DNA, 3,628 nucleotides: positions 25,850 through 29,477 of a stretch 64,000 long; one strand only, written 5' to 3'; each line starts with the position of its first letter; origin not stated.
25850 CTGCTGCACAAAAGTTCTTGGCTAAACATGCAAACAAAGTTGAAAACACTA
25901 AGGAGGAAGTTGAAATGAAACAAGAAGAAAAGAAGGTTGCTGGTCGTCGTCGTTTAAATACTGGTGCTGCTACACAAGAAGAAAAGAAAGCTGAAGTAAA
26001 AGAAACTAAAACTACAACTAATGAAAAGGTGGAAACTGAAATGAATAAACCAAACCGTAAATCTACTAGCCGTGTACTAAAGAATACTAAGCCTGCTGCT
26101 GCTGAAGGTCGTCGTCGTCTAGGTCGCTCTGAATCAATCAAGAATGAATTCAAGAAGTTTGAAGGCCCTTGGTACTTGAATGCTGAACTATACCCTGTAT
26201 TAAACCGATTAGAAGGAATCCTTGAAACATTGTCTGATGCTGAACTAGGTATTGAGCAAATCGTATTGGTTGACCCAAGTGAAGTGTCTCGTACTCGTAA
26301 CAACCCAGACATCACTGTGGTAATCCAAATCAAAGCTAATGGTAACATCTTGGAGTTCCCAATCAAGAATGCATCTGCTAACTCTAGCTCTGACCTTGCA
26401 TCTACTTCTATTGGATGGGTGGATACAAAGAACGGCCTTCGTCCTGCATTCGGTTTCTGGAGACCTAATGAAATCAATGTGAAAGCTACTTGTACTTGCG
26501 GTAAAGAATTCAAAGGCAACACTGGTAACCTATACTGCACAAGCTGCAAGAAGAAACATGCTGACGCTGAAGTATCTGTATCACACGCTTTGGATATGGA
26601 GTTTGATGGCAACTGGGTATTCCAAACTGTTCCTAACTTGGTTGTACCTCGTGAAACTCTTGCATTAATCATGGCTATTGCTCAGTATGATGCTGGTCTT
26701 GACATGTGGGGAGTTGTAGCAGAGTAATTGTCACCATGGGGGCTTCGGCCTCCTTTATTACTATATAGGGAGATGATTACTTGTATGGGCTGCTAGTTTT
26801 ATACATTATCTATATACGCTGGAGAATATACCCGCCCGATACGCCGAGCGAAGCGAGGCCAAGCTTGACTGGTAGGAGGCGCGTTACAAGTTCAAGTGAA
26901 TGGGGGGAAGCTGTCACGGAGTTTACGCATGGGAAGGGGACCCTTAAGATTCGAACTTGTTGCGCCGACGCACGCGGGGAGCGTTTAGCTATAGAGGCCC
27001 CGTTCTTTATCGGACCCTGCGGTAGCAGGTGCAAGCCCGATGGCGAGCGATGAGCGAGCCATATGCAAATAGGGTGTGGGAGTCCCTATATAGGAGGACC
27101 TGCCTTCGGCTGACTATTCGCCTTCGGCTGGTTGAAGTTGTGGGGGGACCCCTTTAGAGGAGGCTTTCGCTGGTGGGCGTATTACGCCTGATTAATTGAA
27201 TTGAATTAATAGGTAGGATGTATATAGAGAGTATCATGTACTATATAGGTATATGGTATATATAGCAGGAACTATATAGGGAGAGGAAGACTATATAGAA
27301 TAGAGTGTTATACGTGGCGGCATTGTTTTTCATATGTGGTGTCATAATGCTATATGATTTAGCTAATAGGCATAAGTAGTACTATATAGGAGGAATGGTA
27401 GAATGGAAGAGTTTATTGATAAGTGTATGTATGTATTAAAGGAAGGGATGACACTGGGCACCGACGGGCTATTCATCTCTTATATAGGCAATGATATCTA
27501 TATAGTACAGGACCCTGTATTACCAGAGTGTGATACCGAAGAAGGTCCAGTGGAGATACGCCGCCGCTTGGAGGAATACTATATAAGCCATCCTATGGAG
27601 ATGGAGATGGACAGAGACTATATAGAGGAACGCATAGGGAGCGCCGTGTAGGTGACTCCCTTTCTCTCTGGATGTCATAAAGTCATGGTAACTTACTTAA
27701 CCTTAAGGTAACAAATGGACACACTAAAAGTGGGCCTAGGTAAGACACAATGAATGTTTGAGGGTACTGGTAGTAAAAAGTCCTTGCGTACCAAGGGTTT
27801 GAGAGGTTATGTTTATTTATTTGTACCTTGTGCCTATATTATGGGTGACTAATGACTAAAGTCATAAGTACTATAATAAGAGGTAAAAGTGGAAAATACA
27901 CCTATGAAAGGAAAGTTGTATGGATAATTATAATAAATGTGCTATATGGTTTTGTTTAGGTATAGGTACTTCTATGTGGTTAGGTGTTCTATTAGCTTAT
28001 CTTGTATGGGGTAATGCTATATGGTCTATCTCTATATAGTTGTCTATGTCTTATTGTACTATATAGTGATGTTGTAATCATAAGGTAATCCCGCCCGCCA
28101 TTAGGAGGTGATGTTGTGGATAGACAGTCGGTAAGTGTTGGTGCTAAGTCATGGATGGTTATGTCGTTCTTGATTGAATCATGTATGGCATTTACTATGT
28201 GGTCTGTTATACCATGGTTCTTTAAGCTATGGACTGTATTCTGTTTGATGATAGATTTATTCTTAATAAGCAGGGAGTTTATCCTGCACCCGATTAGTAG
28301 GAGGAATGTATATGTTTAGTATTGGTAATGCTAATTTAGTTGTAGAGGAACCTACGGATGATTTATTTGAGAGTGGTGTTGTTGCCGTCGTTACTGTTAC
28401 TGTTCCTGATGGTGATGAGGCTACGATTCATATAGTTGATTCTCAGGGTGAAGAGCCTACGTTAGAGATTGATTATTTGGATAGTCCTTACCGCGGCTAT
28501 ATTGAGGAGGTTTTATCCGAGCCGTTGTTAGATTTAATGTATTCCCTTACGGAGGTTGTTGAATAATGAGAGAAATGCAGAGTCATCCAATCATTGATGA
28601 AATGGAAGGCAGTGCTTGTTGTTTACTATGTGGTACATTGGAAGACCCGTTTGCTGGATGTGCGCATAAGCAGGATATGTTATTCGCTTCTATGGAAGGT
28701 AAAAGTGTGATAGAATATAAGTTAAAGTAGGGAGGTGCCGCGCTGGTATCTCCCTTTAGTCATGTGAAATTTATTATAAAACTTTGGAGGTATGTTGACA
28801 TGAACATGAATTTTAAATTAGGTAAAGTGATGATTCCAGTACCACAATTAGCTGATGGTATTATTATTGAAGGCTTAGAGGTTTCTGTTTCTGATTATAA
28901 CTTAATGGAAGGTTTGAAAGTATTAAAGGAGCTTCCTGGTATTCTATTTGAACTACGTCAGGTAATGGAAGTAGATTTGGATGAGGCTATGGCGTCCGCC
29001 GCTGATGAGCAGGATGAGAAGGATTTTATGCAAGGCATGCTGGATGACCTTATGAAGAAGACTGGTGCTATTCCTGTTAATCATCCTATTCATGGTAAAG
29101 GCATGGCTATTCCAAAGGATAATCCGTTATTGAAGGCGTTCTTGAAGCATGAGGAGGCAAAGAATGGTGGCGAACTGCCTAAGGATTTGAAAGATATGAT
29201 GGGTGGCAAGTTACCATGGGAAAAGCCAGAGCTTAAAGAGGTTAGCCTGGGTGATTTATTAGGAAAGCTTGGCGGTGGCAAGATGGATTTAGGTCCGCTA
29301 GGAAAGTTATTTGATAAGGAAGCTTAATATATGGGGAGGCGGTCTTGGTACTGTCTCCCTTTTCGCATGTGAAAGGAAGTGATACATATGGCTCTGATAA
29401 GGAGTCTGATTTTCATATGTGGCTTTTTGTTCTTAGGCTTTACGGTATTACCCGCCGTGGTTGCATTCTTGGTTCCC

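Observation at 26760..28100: Local enrichment of the 8-bp palindrome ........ (often extended to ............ or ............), also inside coding sequence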

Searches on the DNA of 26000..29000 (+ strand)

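Call 7: search_dna_similar(query=window:26000-29000:+, collection=phages, mode=distant, max_rows=25)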
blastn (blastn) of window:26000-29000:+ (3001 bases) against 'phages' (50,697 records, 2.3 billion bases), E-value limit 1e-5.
No match.

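Call 11: search_rna_families(source=window, start=26600, end=28200, threshold=evalue, max_evalue=10)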
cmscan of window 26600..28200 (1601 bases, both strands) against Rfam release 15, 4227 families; matches with E-value up to 10: 1.
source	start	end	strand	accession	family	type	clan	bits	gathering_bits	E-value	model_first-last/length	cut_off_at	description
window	27436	27481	+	RF01514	Afu_513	Gene; snRNA; snoRNA; CD-box;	-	16.8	48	0.78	1-103/103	no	A. fumigatus snoRNA Afu_513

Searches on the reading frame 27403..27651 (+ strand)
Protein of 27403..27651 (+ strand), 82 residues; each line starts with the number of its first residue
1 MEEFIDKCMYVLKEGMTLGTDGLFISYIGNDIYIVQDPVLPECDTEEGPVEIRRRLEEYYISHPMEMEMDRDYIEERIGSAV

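Call 13: search_protein_families(library=phrogs, proteins=[window:27403-27651:+], max_evalue=0.01)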
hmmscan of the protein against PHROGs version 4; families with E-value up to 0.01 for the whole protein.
window:27403-27651:+ (82 aa): 0 families

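Call 17: search_protein_families(library=pfam, proteins=[window:27403-27651:+], max_evalue=1)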
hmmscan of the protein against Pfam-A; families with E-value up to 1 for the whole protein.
window:27403-27651:+ (82 aa): 0 families

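Call 21: find_related_loci(query=window:27403-27651:+, collection=viral_contigs, flank=8000)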
Query window:27403-27651:+ (82 aa) in viral_contigs; peptide patterns used: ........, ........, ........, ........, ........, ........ (x = any residue, [..] = any of these).
7 stretches matched a pattern, but none encodes a relative of the query by tblastn (E <= 1e-3).

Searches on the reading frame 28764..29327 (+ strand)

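Call 13: search_protein_families(library=phrogs, proteins=[window:28764-29327:+], max_evalue=0.01)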
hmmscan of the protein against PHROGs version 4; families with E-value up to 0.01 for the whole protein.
window:28764-29327:+ (187 aa): 0 families

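Call 17: search_protein_families(library=pfam, proteins=[window:28764-29327:+], max_evalue=1)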
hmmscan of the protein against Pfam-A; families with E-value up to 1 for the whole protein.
window:28764-29327:+ (187 aa): 1 family
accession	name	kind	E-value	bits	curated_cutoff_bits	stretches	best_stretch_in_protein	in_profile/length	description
PF06636.16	DUF1157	-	0.38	10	22.7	1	3-62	22-82/370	Protein of unknown function (DUF1157)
